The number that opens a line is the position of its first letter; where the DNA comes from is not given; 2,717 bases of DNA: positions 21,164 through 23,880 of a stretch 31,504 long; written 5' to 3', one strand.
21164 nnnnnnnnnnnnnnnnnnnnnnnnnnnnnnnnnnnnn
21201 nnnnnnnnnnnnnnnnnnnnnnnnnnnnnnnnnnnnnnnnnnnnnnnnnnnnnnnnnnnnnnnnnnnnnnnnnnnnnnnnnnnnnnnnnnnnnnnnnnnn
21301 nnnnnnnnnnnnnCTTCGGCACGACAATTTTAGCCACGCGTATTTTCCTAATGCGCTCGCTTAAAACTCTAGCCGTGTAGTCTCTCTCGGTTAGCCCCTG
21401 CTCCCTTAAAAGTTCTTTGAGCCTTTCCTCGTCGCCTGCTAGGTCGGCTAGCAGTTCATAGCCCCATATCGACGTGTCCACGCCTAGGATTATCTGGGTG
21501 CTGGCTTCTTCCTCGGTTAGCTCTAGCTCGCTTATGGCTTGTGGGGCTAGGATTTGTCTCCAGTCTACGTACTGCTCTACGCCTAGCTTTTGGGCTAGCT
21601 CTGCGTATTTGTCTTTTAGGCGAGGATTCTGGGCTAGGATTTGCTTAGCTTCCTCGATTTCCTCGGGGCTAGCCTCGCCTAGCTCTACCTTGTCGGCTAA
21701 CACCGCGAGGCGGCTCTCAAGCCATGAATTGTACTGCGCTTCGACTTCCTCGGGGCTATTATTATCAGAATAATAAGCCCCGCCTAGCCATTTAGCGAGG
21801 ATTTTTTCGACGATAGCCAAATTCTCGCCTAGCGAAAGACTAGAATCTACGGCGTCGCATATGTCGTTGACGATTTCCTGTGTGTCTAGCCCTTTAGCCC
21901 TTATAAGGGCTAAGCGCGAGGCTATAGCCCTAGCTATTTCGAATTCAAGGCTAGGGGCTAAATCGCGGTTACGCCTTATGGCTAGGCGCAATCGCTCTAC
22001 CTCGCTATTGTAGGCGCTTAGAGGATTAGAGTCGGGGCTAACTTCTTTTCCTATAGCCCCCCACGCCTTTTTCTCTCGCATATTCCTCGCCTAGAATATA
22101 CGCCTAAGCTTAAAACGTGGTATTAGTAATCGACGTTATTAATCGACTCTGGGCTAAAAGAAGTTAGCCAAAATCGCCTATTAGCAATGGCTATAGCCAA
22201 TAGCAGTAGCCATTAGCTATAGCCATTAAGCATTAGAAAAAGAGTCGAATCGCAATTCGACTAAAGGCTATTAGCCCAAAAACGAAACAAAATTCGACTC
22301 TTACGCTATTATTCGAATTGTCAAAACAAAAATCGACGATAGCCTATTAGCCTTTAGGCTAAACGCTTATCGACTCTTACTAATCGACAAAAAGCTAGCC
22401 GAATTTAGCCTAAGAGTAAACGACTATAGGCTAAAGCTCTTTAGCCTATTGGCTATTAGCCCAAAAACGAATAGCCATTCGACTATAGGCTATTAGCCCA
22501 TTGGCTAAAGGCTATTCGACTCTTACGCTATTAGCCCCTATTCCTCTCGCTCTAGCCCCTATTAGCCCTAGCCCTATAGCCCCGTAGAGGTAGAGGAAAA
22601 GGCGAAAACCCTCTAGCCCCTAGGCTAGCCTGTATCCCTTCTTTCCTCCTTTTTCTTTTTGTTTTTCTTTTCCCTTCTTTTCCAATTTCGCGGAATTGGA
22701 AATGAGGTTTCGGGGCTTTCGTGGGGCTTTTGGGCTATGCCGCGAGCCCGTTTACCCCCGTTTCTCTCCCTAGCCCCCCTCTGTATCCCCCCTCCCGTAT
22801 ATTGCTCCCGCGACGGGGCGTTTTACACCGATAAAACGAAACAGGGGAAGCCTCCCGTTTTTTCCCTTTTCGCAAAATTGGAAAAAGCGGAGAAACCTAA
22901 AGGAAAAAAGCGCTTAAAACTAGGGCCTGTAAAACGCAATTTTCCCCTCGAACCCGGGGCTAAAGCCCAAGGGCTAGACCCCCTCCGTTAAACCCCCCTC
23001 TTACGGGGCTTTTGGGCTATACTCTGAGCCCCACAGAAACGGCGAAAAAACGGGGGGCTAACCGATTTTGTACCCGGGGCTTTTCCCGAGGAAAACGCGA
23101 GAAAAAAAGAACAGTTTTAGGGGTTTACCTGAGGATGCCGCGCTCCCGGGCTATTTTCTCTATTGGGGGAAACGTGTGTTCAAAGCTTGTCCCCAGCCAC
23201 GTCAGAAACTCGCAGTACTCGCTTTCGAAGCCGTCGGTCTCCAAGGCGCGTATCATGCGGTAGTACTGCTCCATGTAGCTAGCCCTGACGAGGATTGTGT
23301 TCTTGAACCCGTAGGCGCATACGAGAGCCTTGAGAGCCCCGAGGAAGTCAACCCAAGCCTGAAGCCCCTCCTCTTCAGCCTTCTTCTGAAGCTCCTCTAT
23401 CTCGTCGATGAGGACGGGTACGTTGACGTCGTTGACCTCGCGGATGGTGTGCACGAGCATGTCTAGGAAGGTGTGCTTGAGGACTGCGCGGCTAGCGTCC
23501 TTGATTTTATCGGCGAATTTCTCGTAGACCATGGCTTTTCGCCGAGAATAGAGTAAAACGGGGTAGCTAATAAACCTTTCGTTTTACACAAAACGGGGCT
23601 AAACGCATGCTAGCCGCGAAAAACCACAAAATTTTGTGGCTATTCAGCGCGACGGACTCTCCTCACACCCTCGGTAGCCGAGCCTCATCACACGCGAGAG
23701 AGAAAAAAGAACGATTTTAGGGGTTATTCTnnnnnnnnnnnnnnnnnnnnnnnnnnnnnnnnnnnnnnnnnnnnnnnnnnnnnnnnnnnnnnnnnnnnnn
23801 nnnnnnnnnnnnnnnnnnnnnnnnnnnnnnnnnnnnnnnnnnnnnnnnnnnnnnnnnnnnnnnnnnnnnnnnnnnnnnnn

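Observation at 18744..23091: Helicase/origin module bracketed by 98-nt inverted repeats with nested partial copies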

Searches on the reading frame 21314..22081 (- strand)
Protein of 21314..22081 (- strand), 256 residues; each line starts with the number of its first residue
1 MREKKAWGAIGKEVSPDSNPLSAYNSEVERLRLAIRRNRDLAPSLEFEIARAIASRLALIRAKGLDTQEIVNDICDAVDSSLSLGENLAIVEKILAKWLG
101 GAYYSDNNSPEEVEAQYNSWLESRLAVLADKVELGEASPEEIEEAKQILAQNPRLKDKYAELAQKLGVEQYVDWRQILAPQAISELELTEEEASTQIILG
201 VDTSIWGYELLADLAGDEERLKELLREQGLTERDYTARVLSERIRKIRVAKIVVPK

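Call 47: search_protein_families(library=ncbifam, max_evalue=1, proteins=[window:21362-22081:-])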
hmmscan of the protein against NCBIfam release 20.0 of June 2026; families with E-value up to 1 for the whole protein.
window:21362-22081:- (240 aa): 0 families

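Call 48: search_protein_families(library=pfam, max_evalue=5, proteins=[window:21362-22081:-])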
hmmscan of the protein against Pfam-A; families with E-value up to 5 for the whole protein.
window:21362-22081:- (240 aa): 2 families
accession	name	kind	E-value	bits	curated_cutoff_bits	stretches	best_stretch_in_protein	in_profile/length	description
PF12096.13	DUF3572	-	0.16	12.7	25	1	207-234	8-35/84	Protein of unknown function (DUF3572)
PF19263.5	DUF5906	-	0.27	12.3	27.6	1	92-150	15-74/114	Family of unknown function (DUF5906)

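Call 76: search_protein_representatives(protein=window:21314-22081:-)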
Query: 256 residues. Proteins with E-value up to 0.001 (for the whole library): 9; up to 1e-10: 3; up to 1e-30: 1. The best 9 are listed.
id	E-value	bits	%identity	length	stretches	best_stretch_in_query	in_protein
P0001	8.7e-155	529.5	100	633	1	1-256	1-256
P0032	5.8e-15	71.9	37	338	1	17-192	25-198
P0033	5.7e-11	58.8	49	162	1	21-114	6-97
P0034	1.6e-09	54.1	43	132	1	24-114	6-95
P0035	3.0e-09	53.2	35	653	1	19-164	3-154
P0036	6.5e-09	52.1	34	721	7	201-241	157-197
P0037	5.9e-06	42.4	38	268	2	21-123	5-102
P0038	5.8e-04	35.9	37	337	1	21-122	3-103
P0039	7.7e-04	35.5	38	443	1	22-121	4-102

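Call 77: search_protein_families(library=pfam, max_evalue=0.01, proteins=[P0032, P0033, P0034, P0035, P0036, P0037, P0038, P0039])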
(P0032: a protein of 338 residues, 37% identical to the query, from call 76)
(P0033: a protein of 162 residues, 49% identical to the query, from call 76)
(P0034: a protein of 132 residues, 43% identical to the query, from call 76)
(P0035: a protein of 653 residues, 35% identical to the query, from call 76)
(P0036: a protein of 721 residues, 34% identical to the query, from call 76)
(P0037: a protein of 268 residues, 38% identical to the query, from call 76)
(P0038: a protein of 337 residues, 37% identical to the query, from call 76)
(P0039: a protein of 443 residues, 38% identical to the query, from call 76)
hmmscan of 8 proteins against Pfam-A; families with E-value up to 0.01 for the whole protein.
P0032 (338 aa): 13 families
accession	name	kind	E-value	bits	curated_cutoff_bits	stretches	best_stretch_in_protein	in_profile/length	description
PF05531.17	NPV_P10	-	4e-05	24.5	29.8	1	182-235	13-66/75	Nucleopolyhedrovirus P10 protein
PF05377.16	FlaC_arch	-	0.00023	22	27.8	0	204-236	7-39/55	Flagella accessory protein C (FlaC)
PF00804.31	Syntaxin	-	0.00031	21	26.7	1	181-264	3-82/157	Syntaxin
PF02403.27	Seryl_tRNA_N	-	0.00059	20.5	28.2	1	168-251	16-100/108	Seryl-tRNA synthetase N-terminal domain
PF07889.17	DUF1664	-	0.0015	19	34.6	1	191-270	38-111/124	Protein of unknown function (DUF1664)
PF07160.18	SKA1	-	0.0017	18.7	29.6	0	191-303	12-119/243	Spindle and kinetochore-associated protein 1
PF06009.19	Laminin_II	-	0.0029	18.1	33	1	184-292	14-122/138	Laminin Domain II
PF13851.11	GAS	-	0.0029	17.5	32.3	1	172-267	39-135/200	Growth-arrest specific micro-tubule binding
PF04513.17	Baculo_PEP_C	-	0.003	18.1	38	0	196-264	15-78/140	Baculovirus polyhedron envelope protein, PEP, C terminus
PF08614.16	ATG16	-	0.0038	17.9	33.7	1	120-267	18-158/200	Autophagy protein 16 (ATG16)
PF07926.17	TPR_MLP1_2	-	0.0065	16.9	36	1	191-281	2-92/129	TPR/MLP1/MLP2-like protein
PF16888.10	YwqH-like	-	0.0079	16.9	33.7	1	183-270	6-94/123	YwqH-like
PF08702.15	Fib_alpha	-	0.0087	16.7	29.9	0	185-271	25-113/143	Fibrinogen alpha/beta chain family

P0033 (162 aa): 0 families

P0034 (132 aa): 1 family
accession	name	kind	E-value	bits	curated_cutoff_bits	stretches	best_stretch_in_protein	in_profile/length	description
PF22329.2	Nro1_C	-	0.0095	16.4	27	0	34-95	82-140/142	Negative regulator of ofd1, C-terminal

P0035 (653 aa): 0 families

P0036 (721 aa): 20 families
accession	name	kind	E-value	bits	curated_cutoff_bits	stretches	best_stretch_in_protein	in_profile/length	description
PF00041.27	fn3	-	2.8e-101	332.3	25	7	136-219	2-79/84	Fibronectin type III domain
PF25059.1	FN3_DSCAM-DSCAML_C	-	2.9e-43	146.6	39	6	631-710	5-81/89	DSCAM/DSCAML C-terminal Fn3-like domain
PF16656.11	Pur_ac_phosph_N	-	4.1e-37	127.1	30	6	139-220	5-91/93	Purple acid Phosphatase, N-terminal domain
PF01108.23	Tissue_fac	-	8.8e-36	122.5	27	6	125-216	13-106/107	Tissue factor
PF10342.15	Kre9_KNH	-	2.1e-31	109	24.6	6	622-697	2-81/94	Kre9/KNH-like N-terminal Ig-like domain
PF16389.11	DUF4998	-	1.7e-24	86.9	29.1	0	234-316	23-103/199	Domain of unknown function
PF25788.1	Ig_Rha78A_N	-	6.4e-21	75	27.4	0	246-322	20-101/105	Rha78A-like, N-terminal immunoglobulin domain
PF24421.1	Ig_J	-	2.8e-20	72.8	29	0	123-214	2-90/104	Tip attachment protein J, Ig-like domain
PF10528.15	GLEYA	-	6.7e-14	52.4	26.2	0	181-217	51-85/91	GLEYA domain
PF23376.1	Fn3_VIN3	-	2.9e-12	47.5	33.9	0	63-123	30-90/99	VIN3-like, fibronectin type-III domain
PF09294.16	Interfer-bind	-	7.9e-11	42.6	21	0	666-709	57-102/104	Interferon-alpha/beta receptor, fibronectin type III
PF23086.1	Tudor_Coilin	-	1.1e-10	42.1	27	0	195-220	14-39/105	Coilin, C-terminal Tudor domain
PF25661.1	PBCV_P4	-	1.5e-06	28.4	30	0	174-207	54-86/181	Phycodnaviridae minor capsid protein P4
PF00535.33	Glycos_transf_2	-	3.1e-06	27.7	23.3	0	173-191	24-42/168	Glycosyl transferase family 2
PF07920.16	DUF1684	-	3e-05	24.8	25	0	264-291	60-87/139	Protein of unknown function (DUF1684)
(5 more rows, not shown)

P0037 (268 aa): 2 families
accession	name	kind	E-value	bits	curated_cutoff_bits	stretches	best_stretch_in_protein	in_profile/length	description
PF04871.18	Uso1_p115_C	-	0.0011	19.6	28.4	1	162-235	3-57/121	Uso1 / p115 like vesicle tethering protein, C terminal region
PF07889.17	DUF1664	-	0.0011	19.5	34.6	1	154-235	39-119/124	Protein of unknown function (DUF1664)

P0038 (337 aa): 0 families

P0039 (443 aa): 9 families
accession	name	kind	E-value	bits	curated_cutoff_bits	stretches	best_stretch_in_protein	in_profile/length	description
PF04012.17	PspA_IM30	-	3.4e-05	24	33.9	1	169-263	50-143/220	PspA/IM30 family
PF23991.1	DUF7310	-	6.9e-05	23.7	40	0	226-257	24-55/83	Coiled-coil region of unknown function (DUF7310)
PF18504.6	Csm1_N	-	0.00035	21.3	26.3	1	215-257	26-66/70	Csm1 N-terminal domain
PF14114.12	DUF4286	-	0.00042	21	25.8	1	71-129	40-98/100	Domain of unknown function (DUF4286)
PF04728.18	LPP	-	0.00077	20.2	29.1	0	328-361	2-35/53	Lipoprotein leucine-zipper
PF07889.17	DUF1664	-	0.001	19.5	34.6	1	172-255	43-124/124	Protein of unknown function (DUF1664)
PF05377.16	FlaC_arch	-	0.0022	18.8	27.8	0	212-251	1-40/55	Flagella accessory protein C (FlaC)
PF10473.14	CENP-F_leu_zip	-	0.0023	18.4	34.5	1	165-259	12-107/140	Leucine-rich repeats of kinetochore protein Cenp-F/LEK1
PF10046.14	BLOC1_2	-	0.0047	17.7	33.4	0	110-191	7-86/96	Biogenesis of lysosome-related organelles complex-1 subunit 2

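Call 80: find_homologous_proteins(query=A4, max_evalue=0.001)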
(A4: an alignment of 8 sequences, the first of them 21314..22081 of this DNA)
Query A4 (8 sequences) (256 aa, profile of the alignment): 15 proteins with E <= 0.001 among 8000 candidates.
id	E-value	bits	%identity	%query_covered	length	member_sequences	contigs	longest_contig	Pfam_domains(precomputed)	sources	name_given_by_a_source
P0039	4.3e-99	350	38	33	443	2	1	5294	-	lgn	-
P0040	2.1e-96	341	40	33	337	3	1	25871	-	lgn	-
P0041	2.7e-96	341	38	33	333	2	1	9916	-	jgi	jgi:outer membrane murein-binding lipoprotein Lpp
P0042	4.8e-91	324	40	33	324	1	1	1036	-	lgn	-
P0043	6.8e-90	320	38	33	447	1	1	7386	-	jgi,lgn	jgi:chromosome segregation ATPase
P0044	4.4e-89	317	36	37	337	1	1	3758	-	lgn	-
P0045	5.3e-89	317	38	39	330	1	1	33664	-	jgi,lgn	jgi:DNA repair exonuclease SbcCD ATPase subunit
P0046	4.7e-87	311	41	33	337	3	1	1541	-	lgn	-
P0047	2.3e-86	308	41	33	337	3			-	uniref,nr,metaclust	uniref:Hypothetical DEAD/DEAH box helicase n=1 Tax=archaeon enrichment culture clone 1(2010) TaxID=7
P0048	4.0e-84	301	38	41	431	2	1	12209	PF23991.2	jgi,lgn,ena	-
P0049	7.7e-84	300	38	33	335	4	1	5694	-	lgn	-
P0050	1.2e-79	286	31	63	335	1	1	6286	-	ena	-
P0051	6.5e-75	271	37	41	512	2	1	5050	-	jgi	-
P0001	1.3e-50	191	100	100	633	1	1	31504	PF00270.36,PF16203.12,PF00271.38,PF04851.22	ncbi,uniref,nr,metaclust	ncbi:DEAD/DEAH box helicase family protein [Thermofilum pendens]|uniref:DNA 3'-5' helicase n=1 Tax=T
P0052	3.1e-17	81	-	-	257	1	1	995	-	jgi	jgi:chromosome segregation ATPase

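Call 81: find_encoding_contigs(protein=P0045, flank=10000, max_places=4)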
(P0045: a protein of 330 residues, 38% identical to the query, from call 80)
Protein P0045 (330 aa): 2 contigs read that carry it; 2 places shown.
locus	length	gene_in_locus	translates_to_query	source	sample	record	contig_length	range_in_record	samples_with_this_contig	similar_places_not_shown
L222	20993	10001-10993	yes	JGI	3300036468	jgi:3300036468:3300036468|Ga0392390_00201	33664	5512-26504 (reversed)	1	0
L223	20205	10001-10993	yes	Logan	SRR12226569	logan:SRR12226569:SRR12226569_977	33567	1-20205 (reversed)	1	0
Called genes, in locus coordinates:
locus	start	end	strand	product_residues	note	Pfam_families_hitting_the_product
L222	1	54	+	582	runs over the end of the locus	-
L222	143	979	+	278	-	-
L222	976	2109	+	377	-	-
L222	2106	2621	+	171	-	-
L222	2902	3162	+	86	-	-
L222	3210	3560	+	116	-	-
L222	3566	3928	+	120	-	-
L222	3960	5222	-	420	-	-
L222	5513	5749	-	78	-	-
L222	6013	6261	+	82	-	-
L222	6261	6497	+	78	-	-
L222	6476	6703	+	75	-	-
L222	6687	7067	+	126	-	PF18902:DUF5658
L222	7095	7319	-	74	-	-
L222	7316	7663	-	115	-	-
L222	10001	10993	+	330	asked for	-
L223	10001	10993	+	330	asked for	-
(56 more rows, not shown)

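Call 82: find_encoding_contigs(protein=P0040, flank=10000, max_places=4)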
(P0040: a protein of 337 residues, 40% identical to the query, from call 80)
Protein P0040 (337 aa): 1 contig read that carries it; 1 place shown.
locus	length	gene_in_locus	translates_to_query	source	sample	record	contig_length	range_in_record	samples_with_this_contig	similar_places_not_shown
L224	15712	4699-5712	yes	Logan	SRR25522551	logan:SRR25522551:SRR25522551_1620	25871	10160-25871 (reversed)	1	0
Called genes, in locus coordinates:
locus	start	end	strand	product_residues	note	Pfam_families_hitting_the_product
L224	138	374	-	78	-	-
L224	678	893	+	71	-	-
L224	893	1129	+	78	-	-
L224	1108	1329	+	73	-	-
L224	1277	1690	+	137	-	PF18902:DUF5658 (weak)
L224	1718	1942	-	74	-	-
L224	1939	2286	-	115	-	-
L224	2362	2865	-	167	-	-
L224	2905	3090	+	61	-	-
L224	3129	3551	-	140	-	-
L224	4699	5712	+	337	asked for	-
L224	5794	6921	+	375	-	PF00270:DEAD, PF04851:ResIII, PF13245:AAA_19 (faint), PF13307:Helicase_C_2 (faint), PF13604:AAA_30 (weak), PF22590:Cas3-like_C_2 (faint), PF16203:ERCC3_RAD25_C, PF00271:Helicase_C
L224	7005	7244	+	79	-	-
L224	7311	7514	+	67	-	-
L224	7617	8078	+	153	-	-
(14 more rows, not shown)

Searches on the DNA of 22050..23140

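Call 60: search_rna_families(source=window, start=22050, end=23140, threshold=evalue, max_evalue=10)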
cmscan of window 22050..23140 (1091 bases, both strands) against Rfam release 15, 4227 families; matches with E-value up to 10: 23.
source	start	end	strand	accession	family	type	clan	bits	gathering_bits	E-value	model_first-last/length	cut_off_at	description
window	22188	22225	-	RF03938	mir-4662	Gene; miRNA;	-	23.3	97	0.068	1-67/67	no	mir-4662 microRNA precursor family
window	22436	22512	+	RF03938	mir-4662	Gene; miRNA;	-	20.6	97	0.39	1-67/67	no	mir-4662 microRNA precursor family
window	22457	22493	+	RF03215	mir-5360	Gene; miRNA;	-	19.9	79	0.4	1-81/81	no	mir-5360 microRNA precursor family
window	22396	22498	+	RF00410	SNORA2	Gene; snRNA; snoRNA; HACA-box;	CL00021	19.4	70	1.4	1-137/137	no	Small nucleolar RNA SNORA2/SNORA34 family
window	22436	22512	-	RF03938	mir-4662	Gene; miRNA;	-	19.2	97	0.94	1-67/67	no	mir-4662 microRNA precursor family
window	22233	22300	-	RF02538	TarB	Gene; sRNA;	-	19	80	0.91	1-79/79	no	Vibrio ToxT activated RNA TarB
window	22188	22225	+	RF03938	mir-4662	Gene; miRNA;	-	18.9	97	1.1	1-67/67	no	mir-4662 microRNA precursor family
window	22354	22419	-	RF03061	uxuA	Gene; sRNA;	-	17.8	66.8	2.5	1-89/89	no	uxuA RNA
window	22441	22508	+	RF04077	mir-1245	Gene; miRNA;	-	17.8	79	4.4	1-69/69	no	mir-1245 microRNA precursor family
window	22450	22513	-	RF00630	P26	Gene;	-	16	36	2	1-66/66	no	Pseudomonas sRNA P26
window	22442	22507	-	RF03966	mir-76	Gene; miRNA;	-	15.7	75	5.5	1-80/80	no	mir-76 microRNA precursor family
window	22675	22706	+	RF03872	MIR6426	Gene; miRNA;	-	15.5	96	8.3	1-84/84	no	MIR6426 microRNA precursor family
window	22671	22837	+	RF02177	SMCR2_1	Gene; lncRNA;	-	15.1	50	4.2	1-159/159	no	Smith-Magenis syndrome chromosome region, candidate 2 conserved region 1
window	22393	22447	+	RF00630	P26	Gene;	-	14.8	36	3.9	1-66/66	no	Pseudomonas sRNA P26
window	23007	23085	+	RF00507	Corona_FSE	Cis-reg; frameshift_element;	-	14.6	46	4.8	1-78/78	no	Coronavirus frameshifting stimulation element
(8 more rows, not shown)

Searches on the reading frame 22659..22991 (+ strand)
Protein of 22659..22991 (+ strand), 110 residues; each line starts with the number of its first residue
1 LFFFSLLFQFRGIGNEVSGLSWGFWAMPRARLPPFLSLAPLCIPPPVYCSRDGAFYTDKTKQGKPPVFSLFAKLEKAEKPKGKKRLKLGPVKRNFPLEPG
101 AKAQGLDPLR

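Call 56: find_encoding_contigs(protein=window:22659-22991:+, flank=10000, max_places=10)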
Protein window:22659-22991:+ (110 aa): no gene with exactly this product is on record in the collection.

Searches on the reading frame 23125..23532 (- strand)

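Call 11: search_protein_families(library=pfam, max_evalue=0.01, proteins=[window:23125-23532:-])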
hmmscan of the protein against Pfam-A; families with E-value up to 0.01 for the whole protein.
window:23125-23532:- (135 aa): 0 families

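Call 12: search_protein_families(library=phrogs, max_evalue=0.01, proteins=[window:23125-23532:-])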
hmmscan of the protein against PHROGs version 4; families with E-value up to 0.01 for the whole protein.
window:23125-23532:- (135 aa): 0 families

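Call 47: search_protein_families(library=ncbifam, max_evalue=1, proteins=[window:23125-23532:-])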
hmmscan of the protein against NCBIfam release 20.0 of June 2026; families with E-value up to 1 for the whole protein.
window:23125-23532:- (135 aa): 2 families
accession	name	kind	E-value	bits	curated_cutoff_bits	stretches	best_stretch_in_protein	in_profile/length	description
NF042942.1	SIR2_antiphage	equivalog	0.084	11.9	500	1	2-70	44-112/392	SIR2 family anti-phage-associated protein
NF038249.1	fatty_FakB1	equivalog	0.16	11.1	350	1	27-71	146-191/286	fatty acid kinase binding subunit FakB1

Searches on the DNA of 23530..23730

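Call 63: search_rna_families(source=window, start=23530, end=23730, threshold=evalue, max_evalue=10, show_alignments=1)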
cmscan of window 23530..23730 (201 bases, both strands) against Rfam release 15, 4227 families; matches with E-value up to 10: 9.
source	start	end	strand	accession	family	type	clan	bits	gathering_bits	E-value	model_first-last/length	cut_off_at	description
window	23642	23695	-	RF01120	sR33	Gene; snRNA; snoRNA; CD-box;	-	19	37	0.06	1-55/55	no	Small nucleolar RNA sR33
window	23643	23695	-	RF01150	sR11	Gene; snRNA; snoRNA; CD-box;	-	17.2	39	0.34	1-57/57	no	Small nucleolar RNA sR11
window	23537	23627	+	RF03001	leuA-Halobacteria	Cis-reg;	-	13.8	47.9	1.1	1-53/53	no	leuA-Halobacteria RNA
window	23642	23695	-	RF01136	sR28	Gene; snRNA; snoRNA; CD-box;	-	13.5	39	0.18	1-55/55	no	Small nucleolar RNA sR28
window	23642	23693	-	RF01138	sR23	Gene; snRNA; snoRNA; CD-box;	-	12.6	45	0.49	1-54/54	no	Small nucleolar RNA sR23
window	23642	23695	-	RF01310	sR7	Gene; snRNA; snoRNA; CD-box;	-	12.4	37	1.1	1-57/57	no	Small nucleolar RNA sR7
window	23642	23695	-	RF01133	sR3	Gene; snRNA; snoRNA; CD-box;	-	11.6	41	0.68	1-55/55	no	Small nucleolar RNA sR3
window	23639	23691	-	RF01152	sR1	Gene; snRNA; snoRNA; CD-box;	-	8.6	45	5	1-57/57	no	Small nucleolar RNA sR1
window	23647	23692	-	RF01129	sR44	Gene; snRNA; snoRNA; CD-box;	-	8.4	45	9.7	1-55/55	no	Small nucleolar RNA sR44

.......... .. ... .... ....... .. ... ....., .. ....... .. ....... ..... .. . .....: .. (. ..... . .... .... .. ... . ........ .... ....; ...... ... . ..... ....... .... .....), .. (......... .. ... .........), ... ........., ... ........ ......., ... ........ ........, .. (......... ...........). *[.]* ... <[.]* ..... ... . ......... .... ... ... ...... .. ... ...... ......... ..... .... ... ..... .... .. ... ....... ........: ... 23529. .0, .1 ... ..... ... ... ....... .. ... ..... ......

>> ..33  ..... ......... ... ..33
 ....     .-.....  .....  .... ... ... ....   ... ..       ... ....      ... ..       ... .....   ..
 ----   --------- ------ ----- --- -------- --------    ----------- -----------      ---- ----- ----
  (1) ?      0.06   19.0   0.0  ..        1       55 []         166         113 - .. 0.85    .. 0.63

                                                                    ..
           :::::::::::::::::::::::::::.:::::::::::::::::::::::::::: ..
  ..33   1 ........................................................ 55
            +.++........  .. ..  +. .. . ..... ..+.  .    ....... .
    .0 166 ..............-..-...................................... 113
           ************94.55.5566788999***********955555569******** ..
